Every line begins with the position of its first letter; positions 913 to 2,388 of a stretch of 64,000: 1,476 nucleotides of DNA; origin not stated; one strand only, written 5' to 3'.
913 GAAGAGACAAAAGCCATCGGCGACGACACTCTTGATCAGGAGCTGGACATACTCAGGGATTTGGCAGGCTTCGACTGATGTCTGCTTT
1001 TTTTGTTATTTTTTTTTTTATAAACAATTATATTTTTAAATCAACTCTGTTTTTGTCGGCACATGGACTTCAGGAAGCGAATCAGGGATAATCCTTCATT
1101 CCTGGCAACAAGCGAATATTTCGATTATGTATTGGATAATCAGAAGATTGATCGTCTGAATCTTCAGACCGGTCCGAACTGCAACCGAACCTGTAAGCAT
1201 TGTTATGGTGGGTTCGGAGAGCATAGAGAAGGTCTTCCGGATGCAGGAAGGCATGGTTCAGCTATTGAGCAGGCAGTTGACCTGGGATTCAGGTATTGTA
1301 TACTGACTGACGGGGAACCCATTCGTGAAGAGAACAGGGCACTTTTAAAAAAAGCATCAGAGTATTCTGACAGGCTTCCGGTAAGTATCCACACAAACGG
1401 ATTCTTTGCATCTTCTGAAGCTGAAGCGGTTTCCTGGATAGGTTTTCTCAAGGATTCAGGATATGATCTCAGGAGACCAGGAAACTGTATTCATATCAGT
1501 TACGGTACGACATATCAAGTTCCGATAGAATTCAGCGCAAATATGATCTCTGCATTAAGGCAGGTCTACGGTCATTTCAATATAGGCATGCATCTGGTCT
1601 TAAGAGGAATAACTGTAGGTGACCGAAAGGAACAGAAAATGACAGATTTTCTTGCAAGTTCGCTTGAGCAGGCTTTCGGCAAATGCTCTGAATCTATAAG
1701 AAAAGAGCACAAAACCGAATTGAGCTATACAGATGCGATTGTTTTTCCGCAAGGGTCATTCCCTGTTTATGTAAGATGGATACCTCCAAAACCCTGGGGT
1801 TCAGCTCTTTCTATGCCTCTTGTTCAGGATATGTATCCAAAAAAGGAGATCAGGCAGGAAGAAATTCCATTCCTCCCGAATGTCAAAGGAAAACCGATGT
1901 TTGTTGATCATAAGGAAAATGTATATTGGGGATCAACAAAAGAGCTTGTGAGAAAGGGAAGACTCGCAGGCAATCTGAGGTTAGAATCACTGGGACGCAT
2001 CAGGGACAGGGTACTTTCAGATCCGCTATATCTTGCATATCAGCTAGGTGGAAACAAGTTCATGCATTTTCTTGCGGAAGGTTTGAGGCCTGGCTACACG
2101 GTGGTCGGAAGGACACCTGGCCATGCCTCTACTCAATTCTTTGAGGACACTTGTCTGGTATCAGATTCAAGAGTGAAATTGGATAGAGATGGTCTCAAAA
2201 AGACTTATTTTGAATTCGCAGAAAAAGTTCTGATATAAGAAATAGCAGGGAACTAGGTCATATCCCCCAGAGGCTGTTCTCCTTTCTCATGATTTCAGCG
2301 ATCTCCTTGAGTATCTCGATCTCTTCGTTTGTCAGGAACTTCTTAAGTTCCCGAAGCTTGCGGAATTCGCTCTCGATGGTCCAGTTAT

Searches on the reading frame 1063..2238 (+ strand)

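Call 44: search_protein_families(library=pfam, proteins=[window:1063-2238:+], max_evalue=0.00001)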
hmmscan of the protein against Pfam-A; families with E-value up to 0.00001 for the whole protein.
window:1063-2238:+ (391 aa): 1 family
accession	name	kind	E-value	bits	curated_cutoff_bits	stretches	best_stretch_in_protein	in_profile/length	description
PF04055.27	Radical_SAM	-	1.1e-06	29.4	29.5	1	36-133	3-101/166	Radical SAM superfamily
